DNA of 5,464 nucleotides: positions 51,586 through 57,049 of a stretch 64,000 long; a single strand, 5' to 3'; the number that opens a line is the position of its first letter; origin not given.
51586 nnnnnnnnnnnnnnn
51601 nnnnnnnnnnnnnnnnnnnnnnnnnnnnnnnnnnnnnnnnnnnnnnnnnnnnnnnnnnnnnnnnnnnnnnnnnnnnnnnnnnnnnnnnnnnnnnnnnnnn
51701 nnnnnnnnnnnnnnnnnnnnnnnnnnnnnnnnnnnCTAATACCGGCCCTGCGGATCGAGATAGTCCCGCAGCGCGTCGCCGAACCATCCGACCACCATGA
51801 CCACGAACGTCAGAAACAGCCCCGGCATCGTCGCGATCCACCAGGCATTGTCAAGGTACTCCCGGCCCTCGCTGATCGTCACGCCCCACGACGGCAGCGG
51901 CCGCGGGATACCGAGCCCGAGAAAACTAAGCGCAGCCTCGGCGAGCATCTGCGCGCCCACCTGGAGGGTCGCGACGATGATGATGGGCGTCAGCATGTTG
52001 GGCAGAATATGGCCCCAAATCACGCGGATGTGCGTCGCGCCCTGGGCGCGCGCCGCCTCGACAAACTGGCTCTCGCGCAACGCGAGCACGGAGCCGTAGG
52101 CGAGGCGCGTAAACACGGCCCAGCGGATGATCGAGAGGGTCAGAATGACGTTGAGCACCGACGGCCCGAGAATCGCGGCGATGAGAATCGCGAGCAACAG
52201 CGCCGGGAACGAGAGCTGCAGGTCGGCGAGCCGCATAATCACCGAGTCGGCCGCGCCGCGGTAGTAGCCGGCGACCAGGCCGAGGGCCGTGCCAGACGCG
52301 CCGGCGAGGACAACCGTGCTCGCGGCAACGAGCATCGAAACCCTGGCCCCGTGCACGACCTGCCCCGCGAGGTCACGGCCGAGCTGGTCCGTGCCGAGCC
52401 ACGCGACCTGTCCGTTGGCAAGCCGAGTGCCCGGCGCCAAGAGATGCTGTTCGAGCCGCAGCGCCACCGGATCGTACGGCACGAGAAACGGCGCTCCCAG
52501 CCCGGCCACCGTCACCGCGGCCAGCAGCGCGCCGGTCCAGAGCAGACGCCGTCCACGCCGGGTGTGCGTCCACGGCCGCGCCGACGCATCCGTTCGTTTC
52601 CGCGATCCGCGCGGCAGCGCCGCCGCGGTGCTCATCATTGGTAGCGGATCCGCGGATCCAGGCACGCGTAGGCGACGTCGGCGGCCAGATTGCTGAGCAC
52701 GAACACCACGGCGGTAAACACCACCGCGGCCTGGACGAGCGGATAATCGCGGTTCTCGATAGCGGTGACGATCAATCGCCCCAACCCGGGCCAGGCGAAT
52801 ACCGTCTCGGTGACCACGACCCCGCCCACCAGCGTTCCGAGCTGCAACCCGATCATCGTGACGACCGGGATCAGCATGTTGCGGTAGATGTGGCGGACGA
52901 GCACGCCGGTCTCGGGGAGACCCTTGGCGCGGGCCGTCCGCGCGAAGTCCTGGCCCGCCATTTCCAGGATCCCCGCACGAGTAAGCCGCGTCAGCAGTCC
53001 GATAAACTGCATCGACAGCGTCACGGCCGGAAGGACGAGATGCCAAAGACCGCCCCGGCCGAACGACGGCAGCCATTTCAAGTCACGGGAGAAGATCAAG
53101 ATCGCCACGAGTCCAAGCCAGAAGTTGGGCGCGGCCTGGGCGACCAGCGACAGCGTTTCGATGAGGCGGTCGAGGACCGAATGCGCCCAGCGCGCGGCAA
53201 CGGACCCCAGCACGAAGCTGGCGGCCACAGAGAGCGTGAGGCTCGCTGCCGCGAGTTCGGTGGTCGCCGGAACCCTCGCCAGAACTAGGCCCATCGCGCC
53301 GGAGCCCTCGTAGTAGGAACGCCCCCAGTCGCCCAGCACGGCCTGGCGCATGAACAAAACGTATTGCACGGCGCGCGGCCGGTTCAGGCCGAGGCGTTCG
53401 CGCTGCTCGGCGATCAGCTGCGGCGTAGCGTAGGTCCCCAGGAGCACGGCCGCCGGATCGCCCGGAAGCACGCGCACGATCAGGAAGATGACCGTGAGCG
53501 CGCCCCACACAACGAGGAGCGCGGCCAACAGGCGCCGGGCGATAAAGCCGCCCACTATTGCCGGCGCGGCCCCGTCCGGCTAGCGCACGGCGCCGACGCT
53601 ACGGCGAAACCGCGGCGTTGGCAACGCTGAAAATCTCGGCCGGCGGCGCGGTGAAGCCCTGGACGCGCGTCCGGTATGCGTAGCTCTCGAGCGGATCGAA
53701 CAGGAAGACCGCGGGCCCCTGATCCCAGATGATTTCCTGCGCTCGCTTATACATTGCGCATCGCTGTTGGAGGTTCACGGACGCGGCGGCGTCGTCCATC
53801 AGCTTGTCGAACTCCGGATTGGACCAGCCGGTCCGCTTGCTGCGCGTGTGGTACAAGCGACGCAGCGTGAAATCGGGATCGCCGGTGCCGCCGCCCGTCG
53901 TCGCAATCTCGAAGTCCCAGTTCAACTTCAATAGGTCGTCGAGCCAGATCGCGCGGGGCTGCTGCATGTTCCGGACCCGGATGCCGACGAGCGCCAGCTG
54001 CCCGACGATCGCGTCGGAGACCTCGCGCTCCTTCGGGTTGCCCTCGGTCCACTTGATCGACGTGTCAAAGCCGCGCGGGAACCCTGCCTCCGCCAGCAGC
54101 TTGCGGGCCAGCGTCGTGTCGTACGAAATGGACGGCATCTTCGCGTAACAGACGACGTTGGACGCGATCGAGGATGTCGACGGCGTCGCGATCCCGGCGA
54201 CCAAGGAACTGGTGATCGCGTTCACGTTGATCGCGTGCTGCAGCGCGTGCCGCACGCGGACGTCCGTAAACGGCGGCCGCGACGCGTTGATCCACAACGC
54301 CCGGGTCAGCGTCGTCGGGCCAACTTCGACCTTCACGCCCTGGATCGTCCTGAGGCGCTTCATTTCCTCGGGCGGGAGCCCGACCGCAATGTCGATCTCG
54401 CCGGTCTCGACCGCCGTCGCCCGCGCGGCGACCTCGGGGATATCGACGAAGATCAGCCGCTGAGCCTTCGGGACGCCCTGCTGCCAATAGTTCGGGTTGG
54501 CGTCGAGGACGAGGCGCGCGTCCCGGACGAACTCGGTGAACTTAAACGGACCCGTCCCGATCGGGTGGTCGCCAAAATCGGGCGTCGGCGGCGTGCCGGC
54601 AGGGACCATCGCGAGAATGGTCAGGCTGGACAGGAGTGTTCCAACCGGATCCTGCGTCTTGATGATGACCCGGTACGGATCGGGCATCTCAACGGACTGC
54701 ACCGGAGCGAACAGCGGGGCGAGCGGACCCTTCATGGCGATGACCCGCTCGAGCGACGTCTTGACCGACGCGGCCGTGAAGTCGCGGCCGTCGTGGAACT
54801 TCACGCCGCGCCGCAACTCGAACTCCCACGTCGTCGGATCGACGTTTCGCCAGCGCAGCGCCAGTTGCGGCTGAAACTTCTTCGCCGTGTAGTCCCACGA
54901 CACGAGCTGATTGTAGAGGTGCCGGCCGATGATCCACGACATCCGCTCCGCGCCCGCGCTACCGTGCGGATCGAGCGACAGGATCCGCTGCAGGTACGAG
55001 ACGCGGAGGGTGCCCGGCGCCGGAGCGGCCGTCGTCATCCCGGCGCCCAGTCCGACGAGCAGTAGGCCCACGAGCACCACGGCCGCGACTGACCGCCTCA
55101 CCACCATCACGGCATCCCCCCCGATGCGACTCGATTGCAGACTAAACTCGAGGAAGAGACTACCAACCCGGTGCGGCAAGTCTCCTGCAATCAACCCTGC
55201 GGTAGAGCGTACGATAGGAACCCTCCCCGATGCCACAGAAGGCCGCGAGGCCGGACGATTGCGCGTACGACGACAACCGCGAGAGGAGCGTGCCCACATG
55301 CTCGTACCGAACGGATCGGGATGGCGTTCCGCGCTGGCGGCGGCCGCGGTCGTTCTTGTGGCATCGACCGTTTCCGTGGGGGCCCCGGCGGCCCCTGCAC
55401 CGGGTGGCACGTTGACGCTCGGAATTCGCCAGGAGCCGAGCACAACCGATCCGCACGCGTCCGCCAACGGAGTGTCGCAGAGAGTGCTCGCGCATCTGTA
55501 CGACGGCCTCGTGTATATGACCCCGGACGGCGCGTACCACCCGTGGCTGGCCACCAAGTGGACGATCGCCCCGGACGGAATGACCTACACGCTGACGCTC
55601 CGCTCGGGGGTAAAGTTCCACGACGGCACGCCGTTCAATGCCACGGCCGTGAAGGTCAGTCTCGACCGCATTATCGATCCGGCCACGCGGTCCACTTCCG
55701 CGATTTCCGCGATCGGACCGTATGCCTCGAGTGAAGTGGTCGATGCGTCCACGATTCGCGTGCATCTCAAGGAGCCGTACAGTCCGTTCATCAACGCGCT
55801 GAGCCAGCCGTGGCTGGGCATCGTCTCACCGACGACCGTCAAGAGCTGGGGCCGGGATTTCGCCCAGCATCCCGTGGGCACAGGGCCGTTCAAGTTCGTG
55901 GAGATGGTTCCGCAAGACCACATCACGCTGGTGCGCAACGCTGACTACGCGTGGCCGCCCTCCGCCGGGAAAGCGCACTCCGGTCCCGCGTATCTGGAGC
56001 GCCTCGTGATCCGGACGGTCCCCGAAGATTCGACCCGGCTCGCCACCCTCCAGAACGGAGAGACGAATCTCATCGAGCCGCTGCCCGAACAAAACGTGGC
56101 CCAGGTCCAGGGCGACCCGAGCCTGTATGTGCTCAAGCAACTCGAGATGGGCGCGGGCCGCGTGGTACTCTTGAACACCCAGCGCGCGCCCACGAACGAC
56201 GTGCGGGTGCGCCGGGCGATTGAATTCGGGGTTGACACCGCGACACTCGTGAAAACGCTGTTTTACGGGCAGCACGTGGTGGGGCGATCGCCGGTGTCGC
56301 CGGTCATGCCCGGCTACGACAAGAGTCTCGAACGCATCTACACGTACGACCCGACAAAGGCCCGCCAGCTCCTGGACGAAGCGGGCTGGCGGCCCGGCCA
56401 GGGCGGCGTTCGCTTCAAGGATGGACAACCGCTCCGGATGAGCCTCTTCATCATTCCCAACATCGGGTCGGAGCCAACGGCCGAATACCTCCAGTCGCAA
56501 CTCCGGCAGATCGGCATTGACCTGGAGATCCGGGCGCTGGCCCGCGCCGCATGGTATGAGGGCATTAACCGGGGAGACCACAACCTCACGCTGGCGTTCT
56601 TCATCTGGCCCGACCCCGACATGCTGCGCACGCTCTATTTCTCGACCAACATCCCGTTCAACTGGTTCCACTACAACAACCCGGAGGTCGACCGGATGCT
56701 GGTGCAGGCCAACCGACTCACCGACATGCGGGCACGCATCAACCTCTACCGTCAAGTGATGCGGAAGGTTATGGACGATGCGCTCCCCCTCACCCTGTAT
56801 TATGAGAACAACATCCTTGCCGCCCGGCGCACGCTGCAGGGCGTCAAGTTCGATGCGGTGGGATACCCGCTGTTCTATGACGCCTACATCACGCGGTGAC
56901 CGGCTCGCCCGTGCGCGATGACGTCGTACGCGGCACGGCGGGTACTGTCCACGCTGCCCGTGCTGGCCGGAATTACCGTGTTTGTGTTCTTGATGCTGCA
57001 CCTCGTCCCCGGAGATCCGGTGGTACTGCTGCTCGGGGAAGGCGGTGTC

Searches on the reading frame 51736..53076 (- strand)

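Call 69: search_protein_families(library=pfam, proteins=[window:51736-53076:-], max_evalue=0.00001)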
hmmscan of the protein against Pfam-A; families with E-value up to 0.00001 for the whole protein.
window:51736-53076:- (446 aa): 1 family
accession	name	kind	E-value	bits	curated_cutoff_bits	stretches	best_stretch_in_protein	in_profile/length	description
PF00528.27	BPD_transp_1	-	2e-29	103.1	26.4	1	262-443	1-181/184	Binding-protein-dependent transport system inner membrane component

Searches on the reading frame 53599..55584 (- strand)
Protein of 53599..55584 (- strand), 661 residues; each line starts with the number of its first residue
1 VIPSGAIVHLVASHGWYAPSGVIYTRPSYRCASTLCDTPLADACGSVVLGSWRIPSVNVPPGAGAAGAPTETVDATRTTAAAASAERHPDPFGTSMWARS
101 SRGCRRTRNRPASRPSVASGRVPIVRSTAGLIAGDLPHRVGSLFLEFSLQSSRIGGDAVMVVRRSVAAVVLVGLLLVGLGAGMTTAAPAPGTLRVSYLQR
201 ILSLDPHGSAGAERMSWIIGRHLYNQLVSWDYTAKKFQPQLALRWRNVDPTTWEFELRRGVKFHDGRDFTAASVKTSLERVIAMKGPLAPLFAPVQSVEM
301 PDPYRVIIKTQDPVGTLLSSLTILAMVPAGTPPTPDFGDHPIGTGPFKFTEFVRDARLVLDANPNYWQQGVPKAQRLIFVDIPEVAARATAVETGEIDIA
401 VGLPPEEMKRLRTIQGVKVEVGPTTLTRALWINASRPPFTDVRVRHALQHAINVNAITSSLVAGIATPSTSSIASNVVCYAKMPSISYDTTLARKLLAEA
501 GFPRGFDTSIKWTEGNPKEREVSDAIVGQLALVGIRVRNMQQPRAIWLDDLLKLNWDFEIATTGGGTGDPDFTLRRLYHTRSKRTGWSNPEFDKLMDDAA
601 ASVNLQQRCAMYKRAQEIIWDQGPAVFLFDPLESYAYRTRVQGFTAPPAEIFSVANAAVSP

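Call 69: search_protein_families(library=pfam, proteins=[window:53599-55584:-], max_evalue=0.00001)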
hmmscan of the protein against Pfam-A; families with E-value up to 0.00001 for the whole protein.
window:53599-55584:- (661 aa): 1 family
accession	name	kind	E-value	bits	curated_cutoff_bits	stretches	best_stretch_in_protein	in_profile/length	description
PF00496.27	SBP_bac_5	-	8.9e-81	272.3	32.4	1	236-582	1-365/368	Bacterial extracellular solute-binding proteins, family 5 Middle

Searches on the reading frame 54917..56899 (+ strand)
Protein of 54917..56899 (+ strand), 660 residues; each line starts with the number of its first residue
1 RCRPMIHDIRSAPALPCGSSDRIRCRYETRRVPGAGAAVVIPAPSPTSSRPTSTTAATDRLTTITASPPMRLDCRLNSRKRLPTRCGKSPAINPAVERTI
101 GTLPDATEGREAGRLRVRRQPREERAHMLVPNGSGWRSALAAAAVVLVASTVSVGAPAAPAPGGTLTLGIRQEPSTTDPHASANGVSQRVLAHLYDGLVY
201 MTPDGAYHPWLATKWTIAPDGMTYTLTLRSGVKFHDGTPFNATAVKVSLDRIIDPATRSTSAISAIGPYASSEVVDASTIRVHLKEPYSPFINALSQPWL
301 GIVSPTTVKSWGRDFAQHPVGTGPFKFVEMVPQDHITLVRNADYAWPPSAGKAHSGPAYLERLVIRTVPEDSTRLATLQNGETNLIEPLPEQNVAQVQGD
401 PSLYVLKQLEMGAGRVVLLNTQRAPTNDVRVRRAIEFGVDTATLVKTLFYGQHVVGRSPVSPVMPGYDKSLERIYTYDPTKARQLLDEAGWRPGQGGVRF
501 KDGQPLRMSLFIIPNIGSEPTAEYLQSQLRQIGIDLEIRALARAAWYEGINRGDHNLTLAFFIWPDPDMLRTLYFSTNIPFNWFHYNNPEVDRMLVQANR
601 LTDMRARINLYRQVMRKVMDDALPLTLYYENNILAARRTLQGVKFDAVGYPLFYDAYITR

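Call 69: search_protein_families(library=pfam, proteins=[window:54917-56899:+], max_evalue=0.00001)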
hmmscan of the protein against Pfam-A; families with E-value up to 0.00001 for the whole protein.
window:54917-56899:+ (660 aa): 1 family
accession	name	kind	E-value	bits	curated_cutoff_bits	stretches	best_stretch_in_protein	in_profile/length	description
PF00496.27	SBP_bac_5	-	9.6e-92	308.4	32.4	1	207-576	2-362/368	Bacterial extracellular solute-binding proteins, family 5 Middle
